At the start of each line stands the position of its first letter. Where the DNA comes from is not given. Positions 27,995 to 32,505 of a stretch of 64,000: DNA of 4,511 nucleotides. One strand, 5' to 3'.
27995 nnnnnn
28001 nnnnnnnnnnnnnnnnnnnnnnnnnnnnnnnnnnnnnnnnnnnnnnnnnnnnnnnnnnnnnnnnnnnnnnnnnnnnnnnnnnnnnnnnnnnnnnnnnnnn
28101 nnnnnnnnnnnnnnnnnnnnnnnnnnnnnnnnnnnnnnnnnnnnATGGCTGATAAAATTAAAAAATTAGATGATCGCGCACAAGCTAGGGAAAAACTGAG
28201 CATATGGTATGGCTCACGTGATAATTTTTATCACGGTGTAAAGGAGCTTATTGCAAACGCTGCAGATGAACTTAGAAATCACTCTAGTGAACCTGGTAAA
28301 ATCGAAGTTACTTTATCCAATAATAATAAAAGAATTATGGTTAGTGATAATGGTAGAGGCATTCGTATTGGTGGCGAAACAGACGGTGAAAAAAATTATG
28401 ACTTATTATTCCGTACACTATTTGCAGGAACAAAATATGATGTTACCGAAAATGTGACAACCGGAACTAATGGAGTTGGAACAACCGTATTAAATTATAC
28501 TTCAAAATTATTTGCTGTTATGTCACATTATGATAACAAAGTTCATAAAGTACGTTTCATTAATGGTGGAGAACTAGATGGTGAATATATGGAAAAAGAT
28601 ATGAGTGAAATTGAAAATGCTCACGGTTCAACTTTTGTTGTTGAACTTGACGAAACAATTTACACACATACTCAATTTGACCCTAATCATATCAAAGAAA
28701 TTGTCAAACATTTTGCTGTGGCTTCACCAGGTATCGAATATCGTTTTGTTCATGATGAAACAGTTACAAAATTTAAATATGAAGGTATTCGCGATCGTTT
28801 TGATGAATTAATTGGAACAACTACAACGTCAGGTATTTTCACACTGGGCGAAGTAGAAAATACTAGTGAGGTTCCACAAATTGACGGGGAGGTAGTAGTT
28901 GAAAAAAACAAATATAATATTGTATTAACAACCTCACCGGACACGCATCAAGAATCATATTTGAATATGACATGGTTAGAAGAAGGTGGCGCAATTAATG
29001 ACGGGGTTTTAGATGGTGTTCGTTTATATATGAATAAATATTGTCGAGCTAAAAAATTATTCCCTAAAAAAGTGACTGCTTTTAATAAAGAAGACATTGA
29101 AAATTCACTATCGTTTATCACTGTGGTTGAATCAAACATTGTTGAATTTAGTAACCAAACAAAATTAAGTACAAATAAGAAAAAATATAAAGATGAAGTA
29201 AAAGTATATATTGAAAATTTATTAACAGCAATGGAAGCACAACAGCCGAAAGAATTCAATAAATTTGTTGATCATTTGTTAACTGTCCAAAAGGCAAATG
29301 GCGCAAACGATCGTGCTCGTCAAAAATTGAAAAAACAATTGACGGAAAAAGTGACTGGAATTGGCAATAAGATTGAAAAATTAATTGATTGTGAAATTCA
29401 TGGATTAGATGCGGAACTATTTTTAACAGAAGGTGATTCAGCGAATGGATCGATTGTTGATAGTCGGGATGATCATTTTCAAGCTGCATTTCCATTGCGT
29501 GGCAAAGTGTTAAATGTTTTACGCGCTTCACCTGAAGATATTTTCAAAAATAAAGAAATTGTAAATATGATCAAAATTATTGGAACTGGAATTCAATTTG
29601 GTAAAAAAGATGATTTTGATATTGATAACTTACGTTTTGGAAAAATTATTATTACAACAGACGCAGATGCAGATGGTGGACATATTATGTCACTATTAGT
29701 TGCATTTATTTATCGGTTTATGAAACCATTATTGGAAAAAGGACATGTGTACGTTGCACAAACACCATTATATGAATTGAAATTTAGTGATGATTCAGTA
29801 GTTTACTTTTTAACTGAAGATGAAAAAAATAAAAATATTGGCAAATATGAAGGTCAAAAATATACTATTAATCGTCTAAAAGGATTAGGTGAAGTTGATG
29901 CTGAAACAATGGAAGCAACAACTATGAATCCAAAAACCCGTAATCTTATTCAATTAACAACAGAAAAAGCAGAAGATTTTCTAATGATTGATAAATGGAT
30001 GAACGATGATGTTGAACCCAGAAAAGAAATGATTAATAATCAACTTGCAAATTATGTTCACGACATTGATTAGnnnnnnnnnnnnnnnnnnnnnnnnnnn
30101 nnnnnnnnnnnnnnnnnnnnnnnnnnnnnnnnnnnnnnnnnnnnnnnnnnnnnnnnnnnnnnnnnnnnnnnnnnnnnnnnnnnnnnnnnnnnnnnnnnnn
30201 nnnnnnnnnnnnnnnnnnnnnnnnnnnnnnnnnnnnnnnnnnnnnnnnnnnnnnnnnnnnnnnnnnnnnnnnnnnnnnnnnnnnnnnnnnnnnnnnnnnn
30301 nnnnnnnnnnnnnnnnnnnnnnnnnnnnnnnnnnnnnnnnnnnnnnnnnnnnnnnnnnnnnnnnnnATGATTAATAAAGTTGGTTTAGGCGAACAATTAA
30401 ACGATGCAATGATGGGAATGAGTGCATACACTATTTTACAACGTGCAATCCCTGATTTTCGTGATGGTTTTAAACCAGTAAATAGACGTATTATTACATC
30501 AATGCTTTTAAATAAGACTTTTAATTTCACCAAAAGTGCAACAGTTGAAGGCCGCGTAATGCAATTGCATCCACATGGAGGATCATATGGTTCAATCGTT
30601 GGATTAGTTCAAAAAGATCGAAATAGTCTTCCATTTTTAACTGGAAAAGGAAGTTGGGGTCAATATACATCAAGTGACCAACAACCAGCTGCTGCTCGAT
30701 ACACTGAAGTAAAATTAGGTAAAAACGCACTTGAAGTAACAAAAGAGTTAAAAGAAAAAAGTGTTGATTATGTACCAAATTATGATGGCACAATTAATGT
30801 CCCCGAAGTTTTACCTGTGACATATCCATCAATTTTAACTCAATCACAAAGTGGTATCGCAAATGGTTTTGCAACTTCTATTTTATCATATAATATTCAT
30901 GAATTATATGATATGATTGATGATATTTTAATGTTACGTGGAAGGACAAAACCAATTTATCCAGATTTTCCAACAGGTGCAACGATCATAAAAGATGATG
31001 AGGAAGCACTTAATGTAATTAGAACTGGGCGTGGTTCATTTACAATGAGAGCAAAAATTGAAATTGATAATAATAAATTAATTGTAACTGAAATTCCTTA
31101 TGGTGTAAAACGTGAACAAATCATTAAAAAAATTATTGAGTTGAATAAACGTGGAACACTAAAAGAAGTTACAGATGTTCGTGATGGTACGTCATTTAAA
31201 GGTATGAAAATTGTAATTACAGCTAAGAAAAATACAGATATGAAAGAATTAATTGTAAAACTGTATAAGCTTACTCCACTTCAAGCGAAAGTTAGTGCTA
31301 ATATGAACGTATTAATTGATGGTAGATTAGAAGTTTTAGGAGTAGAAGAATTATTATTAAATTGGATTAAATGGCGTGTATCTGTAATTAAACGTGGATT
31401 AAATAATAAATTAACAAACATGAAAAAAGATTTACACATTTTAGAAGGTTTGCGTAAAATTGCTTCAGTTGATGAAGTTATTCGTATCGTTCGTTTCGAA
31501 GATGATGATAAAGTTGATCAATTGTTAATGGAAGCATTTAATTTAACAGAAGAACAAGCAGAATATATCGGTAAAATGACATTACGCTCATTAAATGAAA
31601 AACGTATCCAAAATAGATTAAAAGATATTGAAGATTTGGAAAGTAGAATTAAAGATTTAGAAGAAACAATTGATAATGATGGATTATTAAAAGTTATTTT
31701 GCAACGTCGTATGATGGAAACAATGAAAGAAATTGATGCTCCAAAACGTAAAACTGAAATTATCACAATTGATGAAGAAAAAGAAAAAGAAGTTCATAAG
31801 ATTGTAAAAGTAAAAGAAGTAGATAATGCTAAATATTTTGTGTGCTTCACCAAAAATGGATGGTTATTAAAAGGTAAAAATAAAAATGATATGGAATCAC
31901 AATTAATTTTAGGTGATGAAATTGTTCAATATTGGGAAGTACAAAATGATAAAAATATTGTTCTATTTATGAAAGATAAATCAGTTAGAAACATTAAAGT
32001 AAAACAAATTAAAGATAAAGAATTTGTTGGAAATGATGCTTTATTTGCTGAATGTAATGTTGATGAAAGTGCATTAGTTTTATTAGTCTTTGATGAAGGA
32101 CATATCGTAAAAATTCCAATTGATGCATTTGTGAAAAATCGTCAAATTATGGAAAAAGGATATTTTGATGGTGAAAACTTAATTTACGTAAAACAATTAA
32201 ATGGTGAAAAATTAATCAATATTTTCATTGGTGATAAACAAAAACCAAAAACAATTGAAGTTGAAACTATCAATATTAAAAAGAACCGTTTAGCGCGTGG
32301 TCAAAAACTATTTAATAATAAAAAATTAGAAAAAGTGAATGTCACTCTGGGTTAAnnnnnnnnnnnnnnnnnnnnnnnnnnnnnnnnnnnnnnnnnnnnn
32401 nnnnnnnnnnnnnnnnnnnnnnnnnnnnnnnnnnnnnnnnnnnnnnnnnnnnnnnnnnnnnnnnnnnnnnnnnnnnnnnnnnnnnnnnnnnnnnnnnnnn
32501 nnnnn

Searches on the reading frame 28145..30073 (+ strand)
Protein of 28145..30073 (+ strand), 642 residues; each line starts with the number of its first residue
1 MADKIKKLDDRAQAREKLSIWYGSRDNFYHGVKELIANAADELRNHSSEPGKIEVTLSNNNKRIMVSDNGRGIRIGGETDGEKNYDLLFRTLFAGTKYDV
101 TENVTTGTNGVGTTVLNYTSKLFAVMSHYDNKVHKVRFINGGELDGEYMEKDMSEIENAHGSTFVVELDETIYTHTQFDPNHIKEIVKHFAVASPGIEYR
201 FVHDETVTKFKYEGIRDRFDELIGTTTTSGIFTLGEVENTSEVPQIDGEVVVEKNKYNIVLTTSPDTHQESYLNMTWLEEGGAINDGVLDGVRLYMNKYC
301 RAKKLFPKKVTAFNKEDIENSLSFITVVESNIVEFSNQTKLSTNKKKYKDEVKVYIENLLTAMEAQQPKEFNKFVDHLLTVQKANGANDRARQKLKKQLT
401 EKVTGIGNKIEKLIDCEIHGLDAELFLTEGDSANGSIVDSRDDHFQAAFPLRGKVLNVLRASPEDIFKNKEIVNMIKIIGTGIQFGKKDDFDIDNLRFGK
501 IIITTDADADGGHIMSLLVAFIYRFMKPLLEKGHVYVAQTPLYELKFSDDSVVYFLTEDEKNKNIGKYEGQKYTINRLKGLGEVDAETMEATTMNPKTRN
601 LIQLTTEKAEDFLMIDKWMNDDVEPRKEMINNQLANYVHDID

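Call 78: search_protein_families(library=pfam, proteins=[window:28145-30073:+], max_evalue=0.001)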
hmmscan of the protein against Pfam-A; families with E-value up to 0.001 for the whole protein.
window:28145-30073:+ (642 aa): 4 families
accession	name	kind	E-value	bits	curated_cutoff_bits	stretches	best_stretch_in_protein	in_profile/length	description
PF00986.26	DNA_gyraseB_C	-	4.3e-16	59.3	29.8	1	571-630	2-62/63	DNA gyrase B subunit, carboxyl terminus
PF00204.31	DNA_gyraseB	-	2.7e-14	53.5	27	1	244-393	21-172/173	DNA gyrase B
PF01751.28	Toprim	-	2.9e-12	47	23.1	1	424-539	1-95/96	Toprim domain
PF02518.31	HATPase_c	-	2.3e-07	31.7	26.4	1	26-170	4-109/111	Histidine kinase-, DNA gyrase B-, and HSP90-like ATPase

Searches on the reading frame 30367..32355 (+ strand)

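Call 78: search_protein_families(library=pfam, proteins=[window:30367-32355:+], max_evalue=0.001)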
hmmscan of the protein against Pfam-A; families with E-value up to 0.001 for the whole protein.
window:30367-32355:+ (662 aa): 1 family
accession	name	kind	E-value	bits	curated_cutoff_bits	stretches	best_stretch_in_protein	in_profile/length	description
PF00521.26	DNA_topoisoIV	-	2.9e-101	339.9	31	1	26-444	1-426/432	DNA gyrase/topoisomerase IV, subunit A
